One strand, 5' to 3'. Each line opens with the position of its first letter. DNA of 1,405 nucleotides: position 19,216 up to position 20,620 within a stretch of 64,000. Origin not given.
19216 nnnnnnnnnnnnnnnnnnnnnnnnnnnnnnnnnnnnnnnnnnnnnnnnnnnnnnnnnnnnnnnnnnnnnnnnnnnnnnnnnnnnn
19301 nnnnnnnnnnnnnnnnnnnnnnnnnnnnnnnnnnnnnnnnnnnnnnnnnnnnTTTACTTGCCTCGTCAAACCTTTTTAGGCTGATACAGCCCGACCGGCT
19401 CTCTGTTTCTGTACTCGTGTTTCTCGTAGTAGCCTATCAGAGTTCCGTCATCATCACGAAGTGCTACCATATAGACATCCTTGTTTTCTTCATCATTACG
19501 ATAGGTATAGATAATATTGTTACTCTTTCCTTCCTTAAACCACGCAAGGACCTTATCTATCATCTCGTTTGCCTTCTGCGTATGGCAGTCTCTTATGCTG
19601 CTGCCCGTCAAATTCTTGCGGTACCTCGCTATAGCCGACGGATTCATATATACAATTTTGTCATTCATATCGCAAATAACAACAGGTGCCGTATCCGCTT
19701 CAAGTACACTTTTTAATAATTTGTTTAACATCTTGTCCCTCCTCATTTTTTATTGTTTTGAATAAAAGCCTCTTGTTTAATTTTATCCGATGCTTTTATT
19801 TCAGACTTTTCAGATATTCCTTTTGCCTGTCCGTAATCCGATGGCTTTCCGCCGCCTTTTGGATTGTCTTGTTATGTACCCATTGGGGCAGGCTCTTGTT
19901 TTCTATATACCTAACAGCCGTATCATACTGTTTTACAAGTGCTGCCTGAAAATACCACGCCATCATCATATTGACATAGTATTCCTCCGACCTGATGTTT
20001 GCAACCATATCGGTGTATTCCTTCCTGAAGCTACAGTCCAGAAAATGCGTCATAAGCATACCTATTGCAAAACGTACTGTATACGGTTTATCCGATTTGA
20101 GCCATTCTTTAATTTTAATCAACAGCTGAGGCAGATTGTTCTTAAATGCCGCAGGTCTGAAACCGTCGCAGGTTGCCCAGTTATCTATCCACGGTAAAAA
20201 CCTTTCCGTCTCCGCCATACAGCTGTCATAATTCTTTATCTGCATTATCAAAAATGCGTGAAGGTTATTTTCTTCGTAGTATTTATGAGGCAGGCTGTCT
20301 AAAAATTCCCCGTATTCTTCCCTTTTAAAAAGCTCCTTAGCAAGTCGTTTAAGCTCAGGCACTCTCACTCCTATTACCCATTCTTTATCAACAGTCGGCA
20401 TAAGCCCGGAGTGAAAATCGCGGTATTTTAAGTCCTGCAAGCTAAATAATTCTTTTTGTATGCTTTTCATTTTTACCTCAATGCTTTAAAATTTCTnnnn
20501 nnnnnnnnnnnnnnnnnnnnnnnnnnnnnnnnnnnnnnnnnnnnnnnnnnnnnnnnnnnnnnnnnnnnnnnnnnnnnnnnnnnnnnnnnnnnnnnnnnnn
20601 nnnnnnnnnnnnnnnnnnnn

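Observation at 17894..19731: Four-gene translationally coupled operon: stand-alone PAS protein - Sir2 deacylase - secreted rhodanese lipoprotein - Cys-containing hypothetical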

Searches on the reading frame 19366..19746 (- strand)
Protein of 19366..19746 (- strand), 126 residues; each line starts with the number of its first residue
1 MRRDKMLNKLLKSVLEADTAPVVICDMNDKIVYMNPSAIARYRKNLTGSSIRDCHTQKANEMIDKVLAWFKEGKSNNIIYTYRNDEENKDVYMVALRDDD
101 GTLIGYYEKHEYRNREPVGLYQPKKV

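Call 3: search_protein_families(library=pfam, proteins=[window:19366-19746:-], max_evalue=0.01)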
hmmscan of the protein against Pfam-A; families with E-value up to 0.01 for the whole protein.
window:19366-19746:- (126 aa): 4 families
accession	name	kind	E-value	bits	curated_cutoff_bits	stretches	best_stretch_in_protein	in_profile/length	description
PF13426.13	PAS_9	-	7.6e-07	29.8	27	1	21-105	3-93/103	PAS domain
PF13596.12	PAS_10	-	1.3e-06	29.4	22.1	1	12-107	2-99/106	PAS domain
PF08448.16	PAS_4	-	0.0046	17.6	23.1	1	15-107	1-99/110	PAS fold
PF13188.13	PAS_8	-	0.0056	17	21.8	1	11-52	3-44/65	PAS domain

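Call 4: search_protein_families(library=ncbifam, proteins=[window:19366-19746:-], max_evalue=0.01)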
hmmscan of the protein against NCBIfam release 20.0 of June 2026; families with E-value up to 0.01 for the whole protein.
window:19366-19746:- (126 aa): 0 families

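Call 36: search_solved_structures(query=window:19366-19731:-, max_evalue=1, show_alignments=2)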
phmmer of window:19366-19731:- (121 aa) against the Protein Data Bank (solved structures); distinct sequences matched with E-value up to 1: 4.
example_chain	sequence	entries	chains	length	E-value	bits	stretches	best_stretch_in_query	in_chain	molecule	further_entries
3cax_A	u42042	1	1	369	1.3e-05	28.4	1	6-103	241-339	Uncharacterized protein PF0695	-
2qkp_A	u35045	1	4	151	0.097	15.8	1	36-103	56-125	Uncharacterized protein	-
5h7b_A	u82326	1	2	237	0.16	15.1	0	38-107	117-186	Immunoglobulin G-binding protein A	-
5h7a_C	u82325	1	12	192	0.97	12.6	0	38-103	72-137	Immunoglobulin G-binding protein A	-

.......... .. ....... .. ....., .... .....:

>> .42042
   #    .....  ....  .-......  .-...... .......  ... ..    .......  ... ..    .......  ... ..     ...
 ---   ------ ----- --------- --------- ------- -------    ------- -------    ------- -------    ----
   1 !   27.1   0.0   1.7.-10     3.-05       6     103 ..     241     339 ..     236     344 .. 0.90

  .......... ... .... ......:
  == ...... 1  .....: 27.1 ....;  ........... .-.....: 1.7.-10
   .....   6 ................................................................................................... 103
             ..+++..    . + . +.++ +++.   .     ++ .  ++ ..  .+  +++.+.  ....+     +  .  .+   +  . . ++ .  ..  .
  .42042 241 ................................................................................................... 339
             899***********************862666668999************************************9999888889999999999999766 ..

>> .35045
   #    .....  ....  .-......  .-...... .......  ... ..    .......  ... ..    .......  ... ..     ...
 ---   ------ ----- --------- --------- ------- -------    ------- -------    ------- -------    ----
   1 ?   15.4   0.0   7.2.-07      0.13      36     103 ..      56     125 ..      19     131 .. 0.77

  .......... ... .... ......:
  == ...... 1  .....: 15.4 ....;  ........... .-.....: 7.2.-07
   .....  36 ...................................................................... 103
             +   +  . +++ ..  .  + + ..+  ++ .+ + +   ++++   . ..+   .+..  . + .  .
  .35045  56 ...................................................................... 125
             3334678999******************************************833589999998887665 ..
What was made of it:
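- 19366..19731 (-): Stand-alone PAS_10/PAS_9 protein of 121 aa. An alternative upstream ATG lies at 19746. A Cys-His dyad (DCH) is invariant. The closest solved relative is the PAS_10 domain of PF0695, 3cax, E=1.3e-5 (call 36).
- Closest known: PAS_10 domains of DUF438/hemerythrin proteins. Same: It shares the CH(P)(P)K motif and the PAS fold region (E=1.3e-5; call 36).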

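Call 54: search_protein_families(library=padloc, proteins=[window:19366-19731:-], max_evalue=0.001)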
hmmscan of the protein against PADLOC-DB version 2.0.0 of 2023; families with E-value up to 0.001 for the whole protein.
window:19366-19731:- (121 aa): 0 families

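Call 58: find_homologous_proteins(query=window:19366-19731:-)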
Query window:19366-19731:- (121 aa): 4263 proteins with E <= 0.001 among 4266 candidates; the best 120 are listed.
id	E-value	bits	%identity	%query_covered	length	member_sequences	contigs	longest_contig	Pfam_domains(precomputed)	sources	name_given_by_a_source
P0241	7.7e-76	269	100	100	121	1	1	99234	PF13596.13,PF13426.14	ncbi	-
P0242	3.3e-64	232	87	99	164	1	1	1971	PF13596.13,PF13426.14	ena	-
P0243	1.9e-63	229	86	98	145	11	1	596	PF13596.13,PF13426.14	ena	-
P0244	2.0e-62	226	83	99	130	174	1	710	PF13596.13,PF13426.14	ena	-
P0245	4.6e-62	225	84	99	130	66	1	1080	PF13596.13,PF13426.14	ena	-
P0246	5.3e-62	225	83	99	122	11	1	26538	PF13596.13,PF13426.14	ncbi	-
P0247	7.3e-62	224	85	99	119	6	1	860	PF13426.14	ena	-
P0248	7.7e-62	224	84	99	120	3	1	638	PF13596.13,PF13426.14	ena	-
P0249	9.8e-62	224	83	99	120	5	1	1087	PF13596.13,PF13426.14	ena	-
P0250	1.1e-61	224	83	99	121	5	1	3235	PF13596.13,PF13426.14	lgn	-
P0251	2.0e-61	223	83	99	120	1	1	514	PF13426.14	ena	-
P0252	2.2e-61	223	83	99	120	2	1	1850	PF13596.13,PF13426.14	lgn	-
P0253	3.2e-61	222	83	99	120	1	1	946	PF13596.13,PF13426.14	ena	-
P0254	3.7e-61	222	81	99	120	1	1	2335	PF13596.13,PF13426.14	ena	-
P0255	5.0e-61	222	82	98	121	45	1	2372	PF13596.13,PF13426.14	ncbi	-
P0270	5.2e-60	218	80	99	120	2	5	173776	PF13426.14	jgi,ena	-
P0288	7.8e-59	215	79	99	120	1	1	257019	PF13426.14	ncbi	-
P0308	8.4e-58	211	78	99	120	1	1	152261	PF13596.13,PF13426.14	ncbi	-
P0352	7.1e-56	205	74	99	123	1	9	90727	PF13426.14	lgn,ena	-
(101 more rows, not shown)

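Call 59: find_encoding_contigs(protein=P0270, flank=6000, max_places=2)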
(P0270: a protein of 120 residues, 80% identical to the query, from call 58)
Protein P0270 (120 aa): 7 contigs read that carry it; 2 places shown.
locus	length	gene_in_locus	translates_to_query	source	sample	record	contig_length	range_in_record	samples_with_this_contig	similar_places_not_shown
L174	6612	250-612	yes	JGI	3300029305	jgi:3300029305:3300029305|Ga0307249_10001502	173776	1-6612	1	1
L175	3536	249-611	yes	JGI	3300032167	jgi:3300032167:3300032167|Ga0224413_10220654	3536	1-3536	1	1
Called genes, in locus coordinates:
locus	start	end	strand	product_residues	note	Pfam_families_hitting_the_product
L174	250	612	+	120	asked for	PF13426:PAS_9 (faint)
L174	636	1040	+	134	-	PF02579:Nitro_FeMo-Co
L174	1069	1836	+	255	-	PF12797:Fer4_2 (faint), PF13484:Fer4_16 (faint), PF13187:Fer4_9, PF13237:Fer4_10 (weak), PF12800:Fer4_4 (faint), PF12838:Fer4_7, PF14697:Fer4_21 (weak), PF00037:Fer4 (weak), +1 more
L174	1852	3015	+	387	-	PF00465:Fe-ADH, PF13685:Fe-ADH_2, PF25137:ADH_Fe_C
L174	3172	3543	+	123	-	PF01325:Fe_dep_repress, PF02742:Fe_dep_repr_C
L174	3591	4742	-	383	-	PF04909:Amidohydro_2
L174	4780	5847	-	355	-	PF00180:Iso_dh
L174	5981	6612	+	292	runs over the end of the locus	PF00126:HTH_1, PF03466:LysR_substrate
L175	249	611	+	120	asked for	PF13426:PAS_9 (faint)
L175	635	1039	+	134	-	PF02579:Nitro_FeMo-Co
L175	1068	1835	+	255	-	PF12797:Fer4_2 (faint), PF13484:Fer4_16 (faint), PF13187:Fer4_9, PF13237:Fer4_10 (weak), PF12800:Fer4_4 (faint), PF12838:Fer4_7, PF14697:Fer4_21 (weak), PF00037:Fer4 (weak), +1 more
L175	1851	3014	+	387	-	PF00465:Fe-ADH, PF13685:Fe-ADH_2, PF25137:ADH_Fe_C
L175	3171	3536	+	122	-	?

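Call 60: find_encoding_contigs(protein=P0288, flank=6000, max_places=2)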
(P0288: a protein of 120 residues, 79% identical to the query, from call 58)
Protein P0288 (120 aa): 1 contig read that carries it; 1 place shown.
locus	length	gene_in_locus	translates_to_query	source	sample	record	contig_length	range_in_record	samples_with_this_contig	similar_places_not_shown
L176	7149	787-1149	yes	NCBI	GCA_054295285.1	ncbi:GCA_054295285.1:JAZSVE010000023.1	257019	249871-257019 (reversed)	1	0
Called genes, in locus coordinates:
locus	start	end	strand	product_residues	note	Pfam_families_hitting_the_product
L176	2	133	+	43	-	?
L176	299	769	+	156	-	PF00583:Acetyltransf_1, PF13673:Acetyltransf_10 (weak), PF13508:Acetyltransf_7, PF08445:FR47 (weak)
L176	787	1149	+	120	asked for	PF13426:PAS_9 (weak)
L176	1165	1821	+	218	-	PF01909:NTP_transf_2, PF18765:Polbeta (weak)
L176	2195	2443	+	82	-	-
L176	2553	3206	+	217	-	PF12844:HTH_19, PF13560:HTH_31, PF01381:HTH_3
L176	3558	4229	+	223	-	-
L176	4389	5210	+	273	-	-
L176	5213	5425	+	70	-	-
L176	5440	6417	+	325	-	PF13280:WYL, PF25583:WCX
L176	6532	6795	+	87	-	-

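Call 61: find_encoding_contigs(protein=P0308, flank=6000, max_places=2)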
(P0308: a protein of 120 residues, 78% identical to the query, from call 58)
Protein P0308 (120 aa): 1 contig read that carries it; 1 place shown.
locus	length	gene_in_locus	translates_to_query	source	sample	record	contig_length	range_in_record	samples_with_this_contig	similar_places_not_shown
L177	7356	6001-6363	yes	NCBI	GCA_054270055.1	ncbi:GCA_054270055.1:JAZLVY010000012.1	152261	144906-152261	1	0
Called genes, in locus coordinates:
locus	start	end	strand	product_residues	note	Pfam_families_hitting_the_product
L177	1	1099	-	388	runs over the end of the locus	PF01979:Amidohydro_1, PF07969:Amidohydro_3 (weak)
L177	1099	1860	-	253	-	PF01182:Glucosamine_iso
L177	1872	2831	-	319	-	PF01408:GFO_IDH_MocA, PF22685:Gal80p_C-like (weak), PF22725:GFO_IDH_MocA_C3, PF02894:GFO_IDH_MocA_C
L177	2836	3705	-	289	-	PF01408:GFO_IDH_MocA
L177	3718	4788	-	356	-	PF01408:GFO_IDH_MocA, PF03447:NAD_binding_3 (weak), PF22725:GFO_IDH_MocA_C3, PF02894:GFO_IDH_MocA_C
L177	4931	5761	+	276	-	PF00165:HTH_AraC (faint), PF12833:HTH_18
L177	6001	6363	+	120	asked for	PF13596:PAS_10 (weak), PF13426:PAS_9 (weak)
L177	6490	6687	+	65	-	PF12844:HTH_19, PF13560:HTH_31 (weak), PF01381:HTH_3, PF13443:HTH_26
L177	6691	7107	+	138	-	PF09946:DUF2178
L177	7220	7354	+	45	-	?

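Call 62: find_encoding_contigs(protein=P0352, flank=6000, max_places=3)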
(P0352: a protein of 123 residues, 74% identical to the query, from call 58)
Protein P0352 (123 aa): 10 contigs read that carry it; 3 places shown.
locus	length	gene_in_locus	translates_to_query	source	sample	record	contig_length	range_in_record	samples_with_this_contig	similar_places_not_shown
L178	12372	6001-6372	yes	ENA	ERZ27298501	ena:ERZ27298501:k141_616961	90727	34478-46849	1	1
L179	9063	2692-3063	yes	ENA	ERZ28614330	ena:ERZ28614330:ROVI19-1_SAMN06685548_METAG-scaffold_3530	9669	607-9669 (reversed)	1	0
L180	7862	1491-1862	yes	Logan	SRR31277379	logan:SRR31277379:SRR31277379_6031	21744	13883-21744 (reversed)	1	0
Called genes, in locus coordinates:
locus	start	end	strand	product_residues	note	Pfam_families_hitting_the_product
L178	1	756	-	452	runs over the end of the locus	PF00483:NTP_transferase, PF12804:NTP_transf_3, PF25084:LbH_EIF2B (weak), PF25087:GMPPB_C (weak), PF00132:Hexapep, PF00132:Hexapep (weak), PF25087:GMPPB_C, PF00132:Hexapep (weak), +3 more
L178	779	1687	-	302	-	PF06574:FAD_syn, PF01687:Flavokinase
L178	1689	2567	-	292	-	PF01509:TruB_N, PF16198:TruB_C_2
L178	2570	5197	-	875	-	PF01411:tRNA-synt_2c, PF07973:tRNA_SAD, PF02272:DHHA1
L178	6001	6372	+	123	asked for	PF13426:PAS_9 (weak)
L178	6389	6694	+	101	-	PF01035:DNA_binding_1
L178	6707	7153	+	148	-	PF03977:OAD_beta (weak), PF00581:Rhodanese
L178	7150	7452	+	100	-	-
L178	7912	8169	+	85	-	PF12116:SpoIIID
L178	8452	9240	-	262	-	PF00135:COesterase, PF20434:BD-FAE, PF07859:Abhydrolase_3, PF00326:Peptidase_S9 (faint)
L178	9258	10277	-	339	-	PF05343:Peptidase_M42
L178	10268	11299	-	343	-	PF05343:Peptidase_M42, PF01546:Peptidase_M20 (weak)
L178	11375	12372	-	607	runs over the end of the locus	PF00009:GTP_EFTU, PF22042:EF-G_D2, PF03144:GTP_EFTU_D2, PF14492:EFG_III (weak), PF00679:EFG_C, PF21018:BipA_C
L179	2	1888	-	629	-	?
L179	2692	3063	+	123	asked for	PF13426:PAS_9 (weak)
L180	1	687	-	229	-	?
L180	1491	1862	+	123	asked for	PF13426:PAS_9 (weak)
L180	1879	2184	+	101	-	PF01035:DNA_binding_1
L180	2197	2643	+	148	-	PF03977:OAD_beta (weak), PF00581:Rhodanese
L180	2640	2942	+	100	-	-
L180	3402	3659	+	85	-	PF12116:SpoIIID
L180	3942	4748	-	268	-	PF00326:Peptidase_S9 (faint), PF00135:COesterase, PF20434:BD-FAE, PF07859:Abhydrolase_3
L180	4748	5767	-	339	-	PF05343:Peptidase_M42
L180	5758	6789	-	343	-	PF05343:Peptidase_M42, PF01546:Peptidase_M20 (weak)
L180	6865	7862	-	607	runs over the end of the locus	PF00009:GTP_EFTU, PF22042:EF-G_D2, PF03144:GTP_EFTU_D2, PF14492:EFG_III (weak), PF00679:EFG_C, PF21018:BipA_C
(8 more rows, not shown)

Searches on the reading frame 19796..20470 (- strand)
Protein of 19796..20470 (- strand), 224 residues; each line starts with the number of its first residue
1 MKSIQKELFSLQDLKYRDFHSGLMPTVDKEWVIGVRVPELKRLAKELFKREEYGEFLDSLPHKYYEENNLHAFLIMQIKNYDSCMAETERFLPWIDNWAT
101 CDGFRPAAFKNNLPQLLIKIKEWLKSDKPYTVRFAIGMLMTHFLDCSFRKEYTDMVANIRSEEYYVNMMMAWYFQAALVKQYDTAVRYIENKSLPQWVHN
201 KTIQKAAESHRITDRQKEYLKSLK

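Call 3: search_protein_families(library=pfam, proteins=[window:19796-20470:-], max_evalue=0.01)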
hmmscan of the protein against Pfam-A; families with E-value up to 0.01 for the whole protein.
window:19796-20470:- (224 aa): 1 family
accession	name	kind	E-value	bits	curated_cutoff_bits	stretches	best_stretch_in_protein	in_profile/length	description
PF08713.17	DNA_alkylation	-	3.4e-17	63.3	21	1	4-197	1-204/213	DNA alkylation repair enzyme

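Call 4: search_protein_families(library=ncbifam, proteins=[window:19796-20470:-], max_evalue=0.01)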
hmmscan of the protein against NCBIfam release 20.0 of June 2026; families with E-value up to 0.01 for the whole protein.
window:19796-20470:- (224 aa): 0 families

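Call 54: search_protein_families(library=padloc, proteins=[window:19796-20470:-], max_evalue=0.001)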
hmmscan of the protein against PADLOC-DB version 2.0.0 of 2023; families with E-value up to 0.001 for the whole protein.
window:19796-20470:- (224 aa): 1 family
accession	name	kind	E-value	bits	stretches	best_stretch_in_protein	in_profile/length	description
PDLC02015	SAVED7--SAVED_TM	-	0.00057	17.5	1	127-215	57-136/267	-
